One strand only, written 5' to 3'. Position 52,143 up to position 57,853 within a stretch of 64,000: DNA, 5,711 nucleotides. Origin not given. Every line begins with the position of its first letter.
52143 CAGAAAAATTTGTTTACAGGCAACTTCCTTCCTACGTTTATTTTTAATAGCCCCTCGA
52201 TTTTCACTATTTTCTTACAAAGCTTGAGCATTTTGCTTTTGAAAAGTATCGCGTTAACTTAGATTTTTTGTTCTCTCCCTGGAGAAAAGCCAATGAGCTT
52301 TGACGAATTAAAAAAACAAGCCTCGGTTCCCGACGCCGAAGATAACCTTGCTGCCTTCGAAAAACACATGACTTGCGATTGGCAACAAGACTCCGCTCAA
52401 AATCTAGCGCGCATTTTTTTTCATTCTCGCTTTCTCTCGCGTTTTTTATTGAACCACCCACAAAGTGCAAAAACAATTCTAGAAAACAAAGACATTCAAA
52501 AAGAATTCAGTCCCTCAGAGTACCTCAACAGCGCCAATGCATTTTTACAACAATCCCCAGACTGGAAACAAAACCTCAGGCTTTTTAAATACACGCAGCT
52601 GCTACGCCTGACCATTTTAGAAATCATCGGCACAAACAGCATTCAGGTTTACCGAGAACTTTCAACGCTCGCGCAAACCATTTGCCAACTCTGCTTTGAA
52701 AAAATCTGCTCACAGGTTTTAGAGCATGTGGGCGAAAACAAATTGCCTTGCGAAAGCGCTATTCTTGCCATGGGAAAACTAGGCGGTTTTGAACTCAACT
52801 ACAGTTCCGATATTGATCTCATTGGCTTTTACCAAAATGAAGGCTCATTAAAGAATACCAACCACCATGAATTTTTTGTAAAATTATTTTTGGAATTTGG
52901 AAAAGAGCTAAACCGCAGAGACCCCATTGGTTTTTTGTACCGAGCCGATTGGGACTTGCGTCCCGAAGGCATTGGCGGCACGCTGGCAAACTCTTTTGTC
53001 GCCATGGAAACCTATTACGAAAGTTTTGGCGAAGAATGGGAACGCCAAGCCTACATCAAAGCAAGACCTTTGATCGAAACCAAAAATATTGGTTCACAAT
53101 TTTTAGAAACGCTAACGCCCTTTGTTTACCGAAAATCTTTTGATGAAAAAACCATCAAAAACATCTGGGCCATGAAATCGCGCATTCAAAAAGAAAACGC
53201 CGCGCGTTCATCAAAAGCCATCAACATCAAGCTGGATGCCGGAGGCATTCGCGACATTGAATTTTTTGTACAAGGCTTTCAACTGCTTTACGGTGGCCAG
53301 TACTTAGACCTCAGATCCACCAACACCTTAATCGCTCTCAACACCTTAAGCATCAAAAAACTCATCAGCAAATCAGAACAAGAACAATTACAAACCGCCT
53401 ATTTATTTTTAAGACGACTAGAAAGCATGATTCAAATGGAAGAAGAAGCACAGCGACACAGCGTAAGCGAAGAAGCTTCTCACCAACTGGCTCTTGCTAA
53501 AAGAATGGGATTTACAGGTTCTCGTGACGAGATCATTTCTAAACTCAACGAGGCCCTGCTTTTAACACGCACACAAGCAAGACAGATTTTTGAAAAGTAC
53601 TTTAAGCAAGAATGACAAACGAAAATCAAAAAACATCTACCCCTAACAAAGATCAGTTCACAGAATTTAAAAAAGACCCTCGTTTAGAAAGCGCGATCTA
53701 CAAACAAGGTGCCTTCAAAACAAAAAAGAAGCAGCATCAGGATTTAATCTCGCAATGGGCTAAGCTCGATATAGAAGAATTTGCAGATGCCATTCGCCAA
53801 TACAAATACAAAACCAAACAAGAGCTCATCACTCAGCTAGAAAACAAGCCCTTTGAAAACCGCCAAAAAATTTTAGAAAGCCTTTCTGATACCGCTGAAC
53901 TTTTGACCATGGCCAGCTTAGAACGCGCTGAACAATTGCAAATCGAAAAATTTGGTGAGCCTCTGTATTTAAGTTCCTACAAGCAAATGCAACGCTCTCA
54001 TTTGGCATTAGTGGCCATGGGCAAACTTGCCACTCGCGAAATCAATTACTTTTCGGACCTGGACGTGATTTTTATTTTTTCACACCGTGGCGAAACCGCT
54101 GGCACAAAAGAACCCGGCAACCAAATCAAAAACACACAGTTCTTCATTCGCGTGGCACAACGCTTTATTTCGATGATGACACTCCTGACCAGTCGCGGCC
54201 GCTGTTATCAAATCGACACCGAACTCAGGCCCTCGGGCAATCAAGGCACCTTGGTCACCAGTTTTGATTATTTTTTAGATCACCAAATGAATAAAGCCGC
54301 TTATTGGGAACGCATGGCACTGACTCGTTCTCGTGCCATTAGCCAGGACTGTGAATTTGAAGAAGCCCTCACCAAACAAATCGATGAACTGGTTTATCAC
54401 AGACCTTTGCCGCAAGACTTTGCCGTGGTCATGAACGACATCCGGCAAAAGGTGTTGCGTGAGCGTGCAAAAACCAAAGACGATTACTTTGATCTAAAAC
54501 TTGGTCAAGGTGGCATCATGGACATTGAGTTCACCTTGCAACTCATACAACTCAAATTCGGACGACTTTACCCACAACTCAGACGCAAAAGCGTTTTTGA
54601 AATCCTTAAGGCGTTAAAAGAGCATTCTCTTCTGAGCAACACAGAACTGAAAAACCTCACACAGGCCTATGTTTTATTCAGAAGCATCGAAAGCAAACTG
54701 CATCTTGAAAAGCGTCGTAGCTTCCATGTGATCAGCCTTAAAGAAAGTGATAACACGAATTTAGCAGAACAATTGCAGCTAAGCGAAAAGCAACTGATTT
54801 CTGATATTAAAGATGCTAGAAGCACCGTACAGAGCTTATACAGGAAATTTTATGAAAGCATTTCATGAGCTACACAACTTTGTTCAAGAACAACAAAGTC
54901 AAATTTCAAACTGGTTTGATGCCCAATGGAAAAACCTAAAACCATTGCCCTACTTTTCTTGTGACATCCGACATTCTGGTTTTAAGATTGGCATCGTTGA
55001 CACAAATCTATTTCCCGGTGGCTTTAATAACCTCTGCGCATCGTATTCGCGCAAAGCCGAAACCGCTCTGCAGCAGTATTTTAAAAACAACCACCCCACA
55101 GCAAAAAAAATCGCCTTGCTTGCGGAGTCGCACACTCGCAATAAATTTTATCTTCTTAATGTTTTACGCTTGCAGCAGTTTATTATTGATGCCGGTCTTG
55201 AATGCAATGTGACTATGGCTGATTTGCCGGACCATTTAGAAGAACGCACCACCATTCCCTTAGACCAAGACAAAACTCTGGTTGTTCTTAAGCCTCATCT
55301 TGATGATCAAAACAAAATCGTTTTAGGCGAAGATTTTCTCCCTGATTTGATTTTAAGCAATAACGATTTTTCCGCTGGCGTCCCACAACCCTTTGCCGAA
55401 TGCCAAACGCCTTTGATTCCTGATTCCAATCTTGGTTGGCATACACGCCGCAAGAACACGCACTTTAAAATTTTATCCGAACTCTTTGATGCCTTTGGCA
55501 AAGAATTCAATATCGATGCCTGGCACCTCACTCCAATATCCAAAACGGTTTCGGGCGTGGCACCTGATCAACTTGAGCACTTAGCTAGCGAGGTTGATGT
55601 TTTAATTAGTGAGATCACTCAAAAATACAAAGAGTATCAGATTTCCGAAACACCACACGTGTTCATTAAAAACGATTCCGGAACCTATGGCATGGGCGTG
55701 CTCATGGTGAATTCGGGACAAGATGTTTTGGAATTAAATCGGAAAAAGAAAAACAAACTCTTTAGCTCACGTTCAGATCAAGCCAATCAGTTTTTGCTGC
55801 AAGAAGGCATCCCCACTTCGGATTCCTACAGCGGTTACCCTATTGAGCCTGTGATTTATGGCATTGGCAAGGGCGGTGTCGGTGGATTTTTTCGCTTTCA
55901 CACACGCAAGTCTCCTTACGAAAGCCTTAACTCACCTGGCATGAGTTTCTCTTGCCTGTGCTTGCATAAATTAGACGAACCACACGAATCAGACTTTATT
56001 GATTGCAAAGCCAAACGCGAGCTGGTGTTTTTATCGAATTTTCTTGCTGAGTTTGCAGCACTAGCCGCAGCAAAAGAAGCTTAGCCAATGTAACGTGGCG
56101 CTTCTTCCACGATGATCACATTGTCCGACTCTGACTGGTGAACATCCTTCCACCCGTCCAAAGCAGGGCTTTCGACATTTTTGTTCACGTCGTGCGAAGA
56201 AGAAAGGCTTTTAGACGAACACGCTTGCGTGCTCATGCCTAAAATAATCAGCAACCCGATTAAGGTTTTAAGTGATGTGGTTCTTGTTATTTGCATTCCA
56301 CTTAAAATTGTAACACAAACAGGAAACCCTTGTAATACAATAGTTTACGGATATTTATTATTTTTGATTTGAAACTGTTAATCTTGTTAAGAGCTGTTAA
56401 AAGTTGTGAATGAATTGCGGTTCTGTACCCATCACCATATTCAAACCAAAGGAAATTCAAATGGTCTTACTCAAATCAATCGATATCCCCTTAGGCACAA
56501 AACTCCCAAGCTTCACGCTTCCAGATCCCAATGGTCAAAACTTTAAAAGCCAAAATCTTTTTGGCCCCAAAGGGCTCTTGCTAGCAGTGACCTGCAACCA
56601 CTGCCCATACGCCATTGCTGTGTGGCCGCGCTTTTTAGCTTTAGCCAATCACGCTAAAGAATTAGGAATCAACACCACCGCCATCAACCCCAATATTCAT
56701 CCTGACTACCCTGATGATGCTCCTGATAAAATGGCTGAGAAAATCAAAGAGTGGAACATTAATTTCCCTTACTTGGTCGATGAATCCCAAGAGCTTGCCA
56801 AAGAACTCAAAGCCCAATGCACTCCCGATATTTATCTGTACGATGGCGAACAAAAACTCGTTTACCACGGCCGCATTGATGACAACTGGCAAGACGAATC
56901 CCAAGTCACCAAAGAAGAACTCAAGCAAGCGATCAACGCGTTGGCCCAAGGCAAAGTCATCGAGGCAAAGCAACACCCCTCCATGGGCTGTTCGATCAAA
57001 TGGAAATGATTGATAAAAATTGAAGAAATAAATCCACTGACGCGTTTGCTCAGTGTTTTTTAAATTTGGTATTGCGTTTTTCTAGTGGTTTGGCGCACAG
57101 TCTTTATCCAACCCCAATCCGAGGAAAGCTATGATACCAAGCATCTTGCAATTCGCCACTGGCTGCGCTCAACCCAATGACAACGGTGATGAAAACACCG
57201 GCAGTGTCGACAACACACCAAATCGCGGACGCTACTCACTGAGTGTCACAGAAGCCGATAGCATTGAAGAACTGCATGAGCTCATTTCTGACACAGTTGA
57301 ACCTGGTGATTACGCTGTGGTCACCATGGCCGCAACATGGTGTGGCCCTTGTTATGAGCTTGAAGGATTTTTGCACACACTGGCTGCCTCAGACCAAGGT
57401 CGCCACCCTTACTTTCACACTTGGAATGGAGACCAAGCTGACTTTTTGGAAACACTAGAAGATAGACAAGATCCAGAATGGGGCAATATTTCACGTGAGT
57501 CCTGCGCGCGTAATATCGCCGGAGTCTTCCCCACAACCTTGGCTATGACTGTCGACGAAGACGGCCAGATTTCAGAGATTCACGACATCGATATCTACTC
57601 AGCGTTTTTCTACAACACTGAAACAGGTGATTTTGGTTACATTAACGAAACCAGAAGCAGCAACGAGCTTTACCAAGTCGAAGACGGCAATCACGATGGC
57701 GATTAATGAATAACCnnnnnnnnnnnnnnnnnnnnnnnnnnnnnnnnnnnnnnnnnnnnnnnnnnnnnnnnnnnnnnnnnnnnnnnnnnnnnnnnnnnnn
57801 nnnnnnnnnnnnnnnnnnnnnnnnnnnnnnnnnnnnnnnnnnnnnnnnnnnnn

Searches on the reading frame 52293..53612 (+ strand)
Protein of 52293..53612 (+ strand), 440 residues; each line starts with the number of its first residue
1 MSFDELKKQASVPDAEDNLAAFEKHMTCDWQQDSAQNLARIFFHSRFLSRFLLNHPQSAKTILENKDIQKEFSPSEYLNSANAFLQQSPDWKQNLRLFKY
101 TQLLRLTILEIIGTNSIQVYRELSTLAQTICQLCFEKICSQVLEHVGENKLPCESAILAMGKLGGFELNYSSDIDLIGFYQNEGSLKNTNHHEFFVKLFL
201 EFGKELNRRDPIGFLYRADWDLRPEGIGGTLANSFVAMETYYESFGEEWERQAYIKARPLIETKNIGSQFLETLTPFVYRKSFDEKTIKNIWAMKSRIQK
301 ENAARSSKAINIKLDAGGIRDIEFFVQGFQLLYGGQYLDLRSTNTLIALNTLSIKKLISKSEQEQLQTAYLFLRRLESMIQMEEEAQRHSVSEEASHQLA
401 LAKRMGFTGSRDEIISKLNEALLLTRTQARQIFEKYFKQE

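Call 38: search_protein_families(library=pfam, proteins=[window:52293-53612:+], max_evalue=0.001)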
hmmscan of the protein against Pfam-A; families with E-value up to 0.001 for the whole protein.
window:52293-53612:+ (440 aa): 3 families
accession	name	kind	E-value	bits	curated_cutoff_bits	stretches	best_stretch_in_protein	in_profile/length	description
PF03710.21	GlnE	-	3.5e-48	164.6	24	1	36-272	2-251/252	Glutamate-ammonia ligase adenylyltransferase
PF08335.16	GlnD_UR_UTase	-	1.5e-23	83.8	21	1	294-436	3-140/141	GlnD PII-uridylyltransferase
PF02787.25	CPSase_L_D3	-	0.00062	20.1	26.6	0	372-408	37-72/80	Carbamoyl-phosphate synthetase large chain, oligomerisation domain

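Call 40: find_related_loci(query=window:52293-53612:+, collection=genome_contigs, flank=10000)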
Query window:52293-53612:+ (440 aa) in genome_contigs; peptide patterns used: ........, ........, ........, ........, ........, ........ (x = any residue, [..] = any of these).
59 stretches matched a pattern; 4 encode a relative of the query (tblastn E <= 1e-3); 4 distinct loci.
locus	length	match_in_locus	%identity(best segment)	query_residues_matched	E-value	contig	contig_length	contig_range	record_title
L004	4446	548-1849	43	10-437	2e-107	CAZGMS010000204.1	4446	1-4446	MAG TPA_asm: uncultured Nitrospirales bacterium isolate binchicken_co169_220 genome assembly, contig: k99_559308, whole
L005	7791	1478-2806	42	5-440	1e-106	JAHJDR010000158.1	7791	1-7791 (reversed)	MAG: bacterium isolate Modern_marine.mb.68 Modern_marine.mb.68_k141_891409, whole genome shotgun sequence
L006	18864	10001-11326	47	2-439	4e-124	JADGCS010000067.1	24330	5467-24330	MAG: Deltaproteobacteria bacterium isolate nXXbin1 nXX_bin1_NODE_67_length_24330_cov_5.845639, whole genome shotgun sequ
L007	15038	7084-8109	39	92-416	7e-65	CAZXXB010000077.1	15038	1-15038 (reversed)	MAG TPA_asm: uncultured Myxococcota bacterium isolate SRP290908_co2_390 genome assembly, contig: NODE_5371_length_15038_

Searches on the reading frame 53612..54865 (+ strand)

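Call 38: search_protein_families(library=pfam, proteins=[window:53612-54865:+], max_evalue=0.001)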
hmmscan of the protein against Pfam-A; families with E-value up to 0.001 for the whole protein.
window:53612-54865:+ (418 aa): 2 families
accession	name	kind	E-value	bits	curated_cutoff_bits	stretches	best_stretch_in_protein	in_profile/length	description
PF03710.21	GlnE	-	4.2e-40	138.2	24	1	29-253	34-249/252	Glutamate-ammonia ligase adenylyltransferase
PF08335.16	GlnD_UR_UTase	-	2.3e-15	57.3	21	1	277-413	3-140/141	GlnD PII-uridylyltransferase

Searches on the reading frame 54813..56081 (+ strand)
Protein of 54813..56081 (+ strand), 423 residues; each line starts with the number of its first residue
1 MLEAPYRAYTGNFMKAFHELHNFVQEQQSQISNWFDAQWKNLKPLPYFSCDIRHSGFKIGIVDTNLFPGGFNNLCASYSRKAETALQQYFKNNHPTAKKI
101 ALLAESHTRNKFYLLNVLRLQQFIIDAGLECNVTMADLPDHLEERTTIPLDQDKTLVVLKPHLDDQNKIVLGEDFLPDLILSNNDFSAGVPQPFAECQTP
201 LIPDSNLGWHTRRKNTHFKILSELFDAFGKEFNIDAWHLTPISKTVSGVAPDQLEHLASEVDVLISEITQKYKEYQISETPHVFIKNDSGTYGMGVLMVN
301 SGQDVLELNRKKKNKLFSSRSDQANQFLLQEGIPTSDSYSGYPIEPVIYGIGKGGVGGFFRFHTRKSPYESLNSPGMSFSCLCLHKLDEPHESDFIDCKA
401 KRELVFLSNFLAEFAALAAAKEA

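Call 16: search_protein_families(library=pfam, proteins=[window:54813-56081:+], max_evalue=0.001)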
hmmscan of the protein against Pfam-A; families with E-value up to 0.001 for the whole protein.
window:54813-56081:+ (423 aa): 1 family
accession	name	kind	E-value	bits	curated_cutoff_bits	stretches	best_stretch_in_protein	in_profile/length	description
PF08886.16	GshA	-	2.9e-119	398.7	25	1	23-422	3-401/402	Glutamate-cysteine ligase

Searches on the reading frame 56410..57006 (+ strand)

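Call 37: search_protein_families(library=pfam, proteins=[window:56410-57006:+], max_evalue=0.001)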
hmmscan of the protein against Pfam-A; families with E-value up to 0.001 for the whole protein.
window:56410-57006:+ (199 aa): 3 families
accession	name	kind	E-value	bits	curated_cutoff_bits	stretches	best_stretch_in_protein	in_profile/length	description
PF00578.27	AhpC-TSA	-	2.4e-14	53.8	26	1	29-152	2-123/124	AhpC/TSA family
PF08534.16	Redoxin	-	5.6e-13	49.4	26.6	1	29-166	3-144/148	Redoxin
PF13098.12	Thioredoxin_2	-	0.00018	22.2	27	1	54-153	6-92/104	Thioredoxin-like domain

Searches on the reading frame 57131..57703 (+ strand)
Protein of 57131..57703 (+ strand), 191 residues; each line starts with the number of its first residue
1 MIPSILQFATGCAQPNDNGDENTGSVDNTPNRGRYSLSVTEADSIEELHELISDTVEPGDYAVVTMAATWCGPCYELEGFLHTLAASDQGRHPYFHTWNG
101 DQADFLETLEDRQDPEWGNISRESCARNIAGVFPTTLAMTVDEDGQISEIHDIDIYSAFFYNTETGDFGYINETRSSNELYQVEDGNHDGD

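Call 38: search_protein_families(library=pfam, proteins=[window:57131-57703:+], max_evalue=0.001)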
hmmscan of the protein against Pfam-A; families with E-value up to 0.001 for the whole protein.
window:57131-57703:+ (191 aa): 1 family
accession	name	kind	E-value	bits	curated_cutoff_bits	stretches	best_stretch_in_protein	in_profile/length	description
PF00085.26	Thioredoxin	-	0.00094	19.6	23.5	0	59-87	18-46/103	Thioredoxin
